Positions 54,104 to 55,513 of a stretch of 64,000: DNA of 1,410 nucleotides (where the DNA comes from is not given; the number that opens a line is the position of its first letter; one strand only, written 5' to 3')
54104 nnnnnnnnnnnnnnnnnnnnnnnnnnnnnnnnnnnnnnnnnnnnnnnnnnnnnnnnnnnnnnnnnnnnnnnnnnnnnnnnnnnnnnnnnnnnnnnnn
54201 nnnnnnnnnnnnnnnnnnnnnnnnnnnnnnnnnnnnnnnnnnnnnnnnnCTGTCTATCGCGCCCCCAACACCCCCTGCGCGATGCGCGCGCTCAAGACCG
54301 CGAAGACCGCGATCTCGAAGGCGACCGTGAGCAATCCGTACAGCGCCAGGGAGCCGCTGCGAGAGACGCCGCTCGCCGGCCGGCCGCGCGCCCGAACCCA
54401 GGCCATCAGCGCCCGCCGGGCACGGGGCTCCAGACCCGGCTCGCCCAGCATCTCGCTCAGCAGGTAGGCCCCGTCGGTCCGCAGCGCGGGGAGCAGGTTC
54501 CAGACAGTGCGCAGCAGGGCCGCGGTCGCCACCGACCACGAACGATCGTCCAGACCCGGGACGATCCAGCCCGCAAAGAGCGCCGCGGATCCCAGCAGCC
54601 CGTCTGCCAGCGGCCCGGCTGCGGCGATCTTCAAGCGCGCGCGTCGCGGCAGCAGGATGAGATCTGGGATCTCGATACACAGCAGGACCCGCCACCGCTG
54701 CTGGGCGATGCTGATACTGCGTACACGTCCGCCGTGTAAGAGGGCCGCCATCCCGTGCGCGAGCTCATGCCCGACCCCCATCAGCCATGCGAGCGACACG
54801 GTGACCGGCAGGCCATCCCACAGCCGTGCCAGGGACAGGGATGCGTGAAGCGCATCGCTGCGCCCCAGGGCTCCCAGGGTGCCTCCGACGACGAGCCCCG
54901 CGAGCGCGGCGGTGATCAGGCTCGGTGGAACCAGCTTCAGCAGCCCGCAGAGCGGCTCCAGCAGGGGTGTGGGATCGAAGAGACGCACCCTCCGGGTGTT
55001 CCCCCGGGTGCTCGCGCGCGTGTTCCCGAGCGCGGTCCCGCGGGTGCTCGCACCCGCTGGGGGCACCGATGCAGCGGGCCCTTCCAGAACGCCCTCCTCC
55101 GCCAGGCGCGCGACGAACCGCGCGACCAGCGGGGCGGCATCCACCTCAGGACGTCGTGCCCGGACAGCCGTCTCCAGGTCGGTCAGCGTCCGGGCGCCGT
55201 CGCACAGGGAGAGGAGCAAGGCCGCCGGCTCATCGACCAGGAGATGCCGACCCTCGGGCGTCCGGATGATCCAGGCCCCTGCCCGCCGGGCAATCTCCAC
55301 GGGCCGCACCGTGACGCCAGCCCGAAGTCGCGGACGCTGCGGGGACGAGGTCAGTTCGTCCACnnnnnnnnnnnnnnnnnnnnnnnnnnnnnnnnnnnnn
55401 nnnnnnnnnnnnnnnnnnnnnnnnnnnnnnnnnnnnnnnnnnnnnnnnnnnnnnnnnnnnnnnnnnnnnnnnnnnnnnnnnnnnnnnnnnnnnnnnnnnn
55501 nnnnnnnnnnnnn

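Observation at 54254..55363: Leader-recognition (RRE) domain fused to an M50/site-2-type intramembrane metalloprotease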

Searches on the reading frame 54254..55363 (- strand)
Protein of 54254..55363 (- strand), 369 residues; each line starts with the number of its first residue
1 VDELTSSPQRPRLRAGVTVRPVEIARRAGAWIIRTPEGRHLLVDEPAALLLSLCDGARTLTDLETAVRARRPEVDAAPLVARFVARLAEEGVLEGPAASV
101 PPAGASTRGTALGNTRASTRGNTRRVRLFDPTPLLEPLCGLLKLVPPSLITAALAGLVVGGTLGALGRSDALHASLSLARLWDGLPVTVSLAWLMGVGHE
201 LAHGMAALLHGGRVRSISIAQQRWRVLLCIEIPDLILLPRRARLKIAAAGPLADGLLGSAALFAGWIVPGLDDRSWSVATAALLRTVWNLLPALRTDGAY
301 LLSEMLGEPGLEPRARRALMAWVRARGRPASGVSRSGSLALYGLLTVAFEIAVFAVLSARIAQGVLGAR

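Call 6: search_protein_families(library=pfam, proteins=[window:54254-55363:-], max_evalue=1)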
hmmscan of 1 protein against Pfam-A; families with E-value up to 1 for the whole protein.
window:54254-55363:- (369 aa): 3 families
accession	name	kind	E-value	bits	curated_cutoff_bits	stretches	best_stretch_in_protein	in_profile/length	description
PF02163.28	Peptidase_M50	-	8.4e-07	29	27.2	2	197-265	11-100/221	Peptidase family M50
PF05402.18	PqqD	-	0.00071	20.3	23.4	1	42-93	14-67/67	Coenzyme PQQ synthesis protein D (PqqD)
PF13398.12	Peptidase_M50B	-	0.00095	19.4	26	1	178-223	8-52/201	Peptidase M50B-like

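Call 7: search_protein_families(library=ncbifam, proteins=[window:54254-55363:-], max_evalue=1)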
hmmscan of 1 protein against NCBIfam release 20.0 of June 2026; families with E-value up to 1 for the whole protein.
window:54254-55363:- (369 aa): 2 families
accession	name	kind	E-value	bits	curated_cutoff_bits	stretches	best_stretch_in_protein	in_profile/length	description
NF041824.1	daptide_HExxH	equivalog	1e-25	90.7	300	1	19-359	7-340/379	daptide biosynthesis intramembrane metalloprotease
TIGR03859.1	PQQ_PqqD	equivalog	0.0017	18.2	46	1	26-93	13-80/81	pyrroloquinoline quinone biosynthesis peptide chaperone PqqD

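Call 12: find_homologous_proteins(query=window:54257-55363:-)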
Query window:54257-55363:- (369 aa): 5 proteins with E <= 0.001 among 8000 candidates.
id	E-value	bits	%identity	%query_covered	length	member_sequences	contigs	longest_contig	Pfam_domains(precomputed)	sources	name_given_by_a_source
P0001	3.6e-215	732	100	95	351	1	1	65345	PF02163.29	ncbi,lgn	-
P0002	3.8e-153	528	75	94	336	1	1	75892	-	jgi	jgi:putative peptide zinc metalloprotease protein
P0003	1.0e-149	517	90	77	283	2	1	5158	PF02163.29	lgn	-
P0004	3.8e-92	327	52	100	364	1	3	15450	-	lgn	-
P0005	3.8e-60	222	42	99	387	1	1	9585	-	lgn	-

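Call 20: find_encoding_contigs(protein=P0004, flank=10000, max_places=3)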
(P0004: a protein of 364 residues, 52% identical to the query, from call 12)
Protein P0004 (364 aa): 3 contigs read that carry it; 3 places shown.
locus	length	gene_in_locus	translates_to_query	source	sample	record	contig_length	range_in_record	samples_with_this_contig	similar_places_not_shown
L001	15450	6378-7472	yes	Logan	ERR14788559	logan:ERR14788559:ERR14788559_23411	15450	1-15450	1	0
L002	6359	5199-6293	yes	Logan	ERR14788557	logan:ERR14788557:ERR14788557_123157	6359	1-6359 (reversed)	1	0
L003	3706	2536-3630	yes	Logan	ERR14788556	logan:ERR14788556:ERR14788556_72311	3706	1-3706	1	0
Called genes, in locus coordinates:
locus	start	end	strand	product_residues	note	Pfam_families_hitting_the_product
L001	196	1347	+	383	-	PF00144:Beta-lactamase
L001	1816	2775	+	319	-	PF00899:ThiF (faint)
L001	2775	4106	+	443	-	PF02624:YcaO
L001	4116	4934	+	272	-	PF00881:Nitroreductase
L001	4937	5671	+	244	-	PF00005:ABC_tran, PF13304:AAA_21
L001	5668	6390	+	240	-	PF01061:ABC2_membrane, PF12698:ABC2_membrane_3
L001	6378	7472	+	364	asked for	-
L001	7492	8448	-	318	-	PF19328:DAP_DH_C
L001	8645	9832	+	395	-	PF00155:Aminotran_1_2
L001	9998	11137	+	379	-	PF00180:Iso_dh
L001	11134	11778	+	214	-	-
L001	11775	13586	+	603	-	PF09972:DUF2207, PF20990:DUF2207_C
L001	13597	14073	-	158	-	PF12844:HTH_19, PF13560:HTH_31, PF01381:HTH_3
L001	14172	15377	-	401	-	-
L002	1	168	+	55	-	?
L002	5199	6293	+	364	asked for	-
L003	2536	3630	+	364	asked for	-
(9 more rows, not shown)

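Call 21: find_encoding_contigs(protein=P0005, flank=10000, max_places=3)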
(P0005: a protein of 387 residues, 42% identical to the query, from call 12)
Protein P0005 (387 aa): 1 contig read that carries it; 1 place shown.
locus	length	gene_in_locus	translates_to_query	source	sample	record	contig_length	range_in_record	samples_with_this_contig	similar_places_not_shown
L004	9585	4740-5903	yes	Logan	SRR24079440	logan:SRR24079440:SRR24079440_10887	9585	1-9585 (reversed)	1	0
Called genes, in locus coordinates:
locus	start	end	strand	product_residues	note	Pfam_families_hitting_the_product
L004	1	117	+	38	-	?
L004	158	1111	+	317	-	PF00899:ThiF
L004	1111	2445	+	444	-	PF02624:YcaO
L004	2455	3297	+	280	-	PF00881:Nitroreductase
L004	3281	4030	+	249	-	PF00005:ABC_tran, PF02463:SMC_N (faint), PF13304:AAA_21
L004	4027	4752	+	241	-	PF01061:ABC2_membrane, PF12698:ABC2_membrane_3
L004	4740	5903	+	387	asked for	-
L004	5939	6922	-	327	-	PF19328:DAP_DH_C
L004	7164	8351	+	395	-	PF00155:Aminotran_1_2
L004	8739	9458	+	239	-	PF13453:Zn_ribbon_TFIIB (weak)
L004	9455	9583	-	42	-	?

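Call 24: search_protein_representatives(alignment_id=A1)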
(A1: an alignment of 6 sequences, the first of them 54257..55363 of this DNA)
Query: 6 sequences, 356 profile positions. Proteins with E-value up to 0.001 (for the whole library): 6359; up to 1e-10: 1827; up to 1e-30: 6. The best 150 are listed.
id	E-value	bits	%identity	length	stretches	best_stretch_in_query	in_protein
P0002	2.6e-176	602.4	-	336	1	21-356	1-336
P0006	5.5e-98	344.8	-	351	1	9-348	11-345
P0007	1.9e-72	260.8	-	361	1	9-352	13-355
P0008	3.7e-59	217.1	-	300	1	2-292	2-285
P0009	5.1e-58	213.3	-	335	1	23-350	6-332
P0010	1.6e-44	169.0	-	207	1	104-289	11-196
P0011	1.1e-29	120.2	-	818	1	8-348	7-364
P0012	1.8e-28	116.2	-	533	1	10-351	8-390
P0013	7.5e-28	114.1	-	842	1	8-348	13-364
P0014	5.2e-27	111.4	-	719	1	10-343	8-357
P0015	1.4e-26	109.9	-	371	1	28-348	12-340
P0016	6.6e-25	104.4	-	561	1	6-347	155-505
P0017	8.9e-25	104.0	-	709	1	7-314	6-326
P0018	1.6e-24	103.2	-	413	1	29-354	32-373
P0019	2.2e-24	102.7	-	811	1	20-349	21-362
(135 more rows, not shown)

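Call 25: find_related_loci(query=A1, collection=genome_contigs, flank=10000)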
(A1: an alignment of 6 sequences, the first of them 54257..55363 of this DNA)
Query A1 (369 aa) in genome_contigs; peptide patterns used: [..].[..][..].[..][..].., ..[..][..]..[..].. (x = any residue, [..] = any of these).
39 stretches matched a pattern, but none encodes a relative of the query by tblastn (E <= 1e-3).

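Call 27: search_protein_families(library=pfam, alignment_id=A2, max_evalue=0.01)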
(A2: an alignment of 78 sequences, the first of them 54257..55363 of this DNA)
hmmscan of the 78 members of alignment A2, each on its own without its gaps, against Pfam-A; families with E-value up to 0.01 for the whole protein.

A. member 1, window:54257-55363:- (369 aa): 3 families
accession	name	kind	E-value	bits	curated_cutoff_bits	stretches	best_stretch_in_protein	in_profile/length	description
PF02163.28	Peptidase_M50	-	8.4e-07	29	27.2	1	197-265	11-100/221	Peptidase family M50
PF05402.18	PqqD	-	0.00071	20.3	23.4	1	42-93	14-67/67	Coenzyme PQQ synthesis protein D (PqqD)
PF13398.12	Peptidase_M50B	-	0.00095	19.4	26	1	178-223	8-52/201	Peptidase M50B-like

B. families by the number of members that match (of 78 scanned): 23 families
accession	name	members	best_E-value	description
PF02163.28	Peptidase_M50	76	7.8e-10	Peptidase family M50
PF13437.12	HlyD_3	37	6.7e-21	HlyD family secretion protein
PF16576.10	HlyD_D23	27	1.5e-25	Barrel-sandwich domain of CusB or HlyD membrane-fusion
PF05402.18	PqqD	27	2.1e-06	Coenzyme PQQ synthesis protein D (PqqD)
PF13533.13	Biotin_lipoyl_2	17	1.2e-10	Biotin-lipoyl like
PF00364.28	Biotin_lipoyl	16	3.1e-06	Biotin-requiring enzyme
PF11667.14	DUF3267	11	2.9e-05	Putative zincin peptidase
PF13398.12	Peptidase_M50B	8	5e-05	Peptidase M50B-like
PF00498.31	FHA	6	1e-17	FHA domain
PF16697.10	Yop-YscD_cpl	6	4.2e-10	Inner membrane component of T3SS, cytoplasmic domain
PF18912.6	DZR_2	2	0.0027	Double zinc ribbon domain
PF00027.35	cNMP_binding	1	3.5e-41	Cyclic nucleotide-binding domain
PF24460.1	DUF7575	1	0.0002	Domain of unknown function (DUF7575)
PF12773.13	DZR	1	0.0002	Double zinc ribbon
PF12700.13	HlyD_2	1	0.00052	HlyD family secretion protein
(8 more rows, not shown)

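Call 34: find_encoding_contigs(protein=P0006, flank=10000, max_places=2)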
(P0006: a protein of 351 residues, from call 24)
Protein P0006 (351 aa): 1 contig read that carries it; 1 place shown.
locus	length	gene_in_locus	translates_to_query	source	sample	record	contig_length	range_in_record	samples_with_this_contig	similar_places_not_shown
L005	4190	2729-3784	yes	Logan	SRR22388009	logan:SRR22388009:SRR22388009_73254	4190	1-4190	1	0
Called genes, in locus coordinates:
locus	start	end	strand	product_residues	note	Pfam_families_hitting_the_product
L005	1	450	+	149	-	?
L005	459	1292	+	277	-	PF00881:Nitroreductase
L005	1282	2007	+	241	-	PF00005:ABC_tran, PF13304:AAA_21 (faint)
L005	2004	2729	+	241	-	PF01061:ABC2_membrane, PF12698:ABC2_membrane_3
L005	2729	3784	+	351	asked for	-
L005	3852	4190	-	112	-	?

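Call 35: find_encoding_contigs(protein=P0007, flank=10000, max_places=2)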
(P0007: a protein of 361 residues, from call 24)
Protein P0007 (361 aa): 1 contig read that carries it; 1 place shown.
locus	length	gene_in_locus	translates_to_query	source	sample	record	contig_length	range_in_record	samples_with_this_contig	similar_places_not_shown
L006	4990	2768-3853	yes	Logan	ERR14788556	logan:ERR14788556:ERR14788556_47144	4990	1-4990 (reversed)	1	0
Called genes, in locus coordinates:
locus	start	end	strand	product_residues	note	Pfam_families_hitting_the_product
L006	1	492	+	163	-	?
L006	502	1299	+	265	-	PF00881:Nitroreductase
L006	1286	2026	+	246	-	PF00005:ABC_tran, PF13304:AAA_21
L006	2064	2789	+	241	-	PF01061:ABC2_membrane, PF12698:ABC2_membrane_3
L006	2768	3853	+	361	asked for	PF05402:PqqD (weak), PF02163:Peptidase_M50 (faint)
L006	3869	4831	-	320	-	PF19328:DAP_DH_C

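Call 36: find_encoding_contigs(protein=P0009, flank=10000, max_places=2)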
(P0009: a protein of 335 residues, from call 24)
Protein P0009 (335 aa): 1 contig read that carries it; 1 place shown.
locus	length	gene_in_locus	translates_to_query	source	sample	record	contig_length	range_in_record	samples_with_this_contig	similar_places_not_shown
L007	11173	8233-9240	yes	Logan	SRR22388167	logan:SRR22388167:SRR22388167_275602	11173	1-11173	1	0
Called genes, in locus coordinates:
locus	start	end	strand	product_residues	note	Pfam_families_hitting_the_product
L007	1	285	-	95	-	?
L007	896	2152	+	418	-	PF05221:AdoHcyase, PF02826:2-Hacid_dh_C (weak), PF00670:AdoHcyase_NAD, PF07991:KARI_N (weak)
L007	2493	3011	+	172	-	-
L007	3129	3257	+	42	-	-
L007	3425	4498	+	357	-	PF00899:ThiF (faint)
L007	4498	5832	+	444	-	PF02624:YcaO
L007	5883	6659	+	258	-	PF00881:Nitroreductase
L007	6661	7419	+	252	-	PF00005:ABC_tran, PF02463:SMC_N (faint), PF13304:AAA_21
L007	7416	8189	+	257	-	PF01061:ABC2_membrane, PF12698:ABC2_membrane_3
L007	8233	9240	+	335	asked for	PF02163:Peptidase_M50 (faint)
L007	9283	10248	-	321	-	PF19328:DAP_DH_C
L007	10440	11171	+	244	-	?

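Call 37: find_encoding_contigs(protein=P0015, flank=10000, max_places=2)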
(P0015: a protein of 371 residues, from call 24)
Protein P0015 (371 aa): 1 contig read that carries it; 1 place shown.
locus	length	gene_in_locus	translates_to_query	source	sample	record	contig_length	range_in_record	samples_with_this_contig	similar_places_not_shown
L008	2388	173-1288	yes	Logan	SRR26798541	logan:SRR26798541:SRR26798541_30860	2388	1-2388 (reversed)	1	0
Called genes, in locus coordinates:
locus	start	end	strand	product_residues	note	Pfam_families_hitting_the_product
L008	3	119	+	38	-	?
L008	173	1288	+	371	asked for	PF02163:Peptidase_M50 (weak)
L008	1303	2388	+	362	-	?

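Call 42: list_cluster_members(proteins=[P0001, P0002])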
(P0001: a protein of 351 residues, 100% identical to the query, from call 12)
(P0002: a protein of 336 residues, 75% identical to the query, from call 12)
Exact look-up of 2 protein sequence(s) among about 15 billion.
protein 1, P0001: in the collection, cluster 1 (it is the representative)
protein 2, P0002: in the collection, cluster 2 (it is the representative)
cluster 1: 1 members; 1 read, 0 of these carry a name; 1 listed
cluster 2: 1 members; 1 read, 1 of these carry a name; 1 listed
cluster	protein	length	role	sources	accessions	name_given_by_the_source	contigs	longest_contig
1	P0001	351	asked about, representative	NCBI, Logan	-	-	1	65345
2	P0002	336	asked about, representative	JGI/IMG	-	putative peptide zinc metalloprotease protein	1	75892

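Call 43: find_encoding_contigs(protein=P0001, flank=1000, max_places=2)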
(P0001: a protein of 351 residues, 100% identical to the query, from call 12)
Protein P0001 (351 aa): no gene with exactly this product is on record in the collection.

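Call 44: find_encoding_contigs(protein=P0002, flank=10000, max_places=2)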
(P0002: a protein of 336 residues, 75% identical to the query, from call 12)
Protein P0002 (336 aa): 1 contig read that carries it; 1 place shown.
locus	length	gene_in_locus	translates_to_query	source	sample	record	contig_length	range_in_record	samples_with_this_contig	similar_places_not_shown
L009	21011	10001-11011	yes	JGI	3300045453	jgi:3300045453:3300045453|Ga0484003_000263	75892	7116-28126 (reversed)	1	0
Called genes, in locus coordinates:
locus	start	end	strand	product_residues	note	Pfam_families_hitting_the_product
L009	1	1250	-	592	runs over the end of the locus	PF02771:Acyl-CoA_dh_N, PF02770:Acyl-CoA_dh_M, PF00441:Acyl-CoA_dh_1, PF08028:Acyl-CoA_dh_2, PF22924:ACOX_C_alpha1 (weak), PF21343:ACAD9-ACADV_C (faint), PF21263:Acyl-CoA-dh_C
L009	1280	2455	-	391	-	PF00108:Thiolase_N, PF00109:ketoacyl-synt (weak), PF02803:Thiolase_C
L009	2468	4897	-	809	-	PF02737:3HCDH_N, PF00725:3HCDH, PF00378:ECH_1, PF16113:ECH_2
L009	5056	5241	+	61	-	-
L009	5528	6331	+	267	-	PF00899:ThiF (weak)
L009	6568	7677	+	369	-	PF02624:YcaO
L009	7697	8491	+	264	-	PF00881:Nitroreductase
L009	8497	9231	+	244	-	PF00005:ABC_tran, PF13304:AAA_21 (weak)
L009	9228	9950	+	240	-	PF01061:ABC2_membrane, PF12698:ABC2_membrane_3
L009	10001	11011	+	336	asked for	-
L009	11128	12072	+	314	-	PF01545:Cation_efflux, PF16916:ZT_dimer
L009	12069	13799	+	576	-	-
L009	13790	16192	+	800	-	PF04234:CopC, PF05425:CopD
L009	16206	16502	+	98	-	-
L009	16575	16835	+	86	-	-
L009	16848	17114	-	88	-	PF02583:Trns_repr_metal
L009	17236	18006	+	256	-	-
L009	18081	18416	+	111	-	PF00496:SBP_bac_5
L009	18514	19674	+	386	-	PF00496:SBP_bac_5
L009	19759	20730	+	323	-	PF19300:BPD_transp_1_N (weak), PF00528:BPD_transp_1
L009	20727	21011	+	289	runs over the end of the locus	PF12911:OppC_N (weak), PF00528:BPD_transp_1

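Call 47: predict_structure(alignment_id=A2)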
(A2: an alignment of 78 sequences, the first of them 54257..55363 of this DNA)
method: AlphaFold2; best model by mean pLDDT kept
length: 369 residues; sequences in the alignment: 78
mean_pLDDT: 88.4   pTM: 0.85
mean pLDDT of the five models: 88.4, 87.8, 87.8, 87.6, 87.6
residues with pLDDT >= 90: 273; 70-90: 56; 50-70: 15; < 50: 25
segments of 3 or more residues with pLDDT < 50: 1-4, 99-119
pLDDT, mean of each block of 10 residues (from residue 1): 66 95 82 91 92 96 96 95 92 72 43 41 86 98 97 94 92 89 89 96 98 96 92 92 97 96 94 92 94 94 93 94 87 79 96 92 83
secondary structure, 60 per line:
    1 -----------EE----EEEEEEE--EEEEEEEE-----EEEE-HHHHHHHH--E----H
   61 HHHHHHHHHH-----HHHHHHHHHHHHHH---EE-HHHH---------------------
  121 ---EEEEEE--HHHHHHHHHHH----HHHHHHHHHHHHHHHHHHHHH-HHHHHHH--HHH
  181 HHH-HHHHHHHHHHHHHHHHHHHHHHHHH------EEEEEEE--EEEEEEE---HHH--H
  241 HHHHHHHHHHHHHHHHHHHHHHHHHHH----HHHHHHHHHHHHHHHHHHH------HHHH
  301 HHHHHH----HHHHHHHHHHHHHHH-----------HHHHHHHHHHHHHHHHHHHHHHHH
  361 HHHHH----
elements in order: E18-24 E27-34 E40-43 H45-52 H60-70 H76-89 H96-99 E124-129 H132-142 H147-167 H169-175 H178-183 H185-209 E216-222 E225-231 H240-267 H272-290 H297-306 H311-325 H337-365
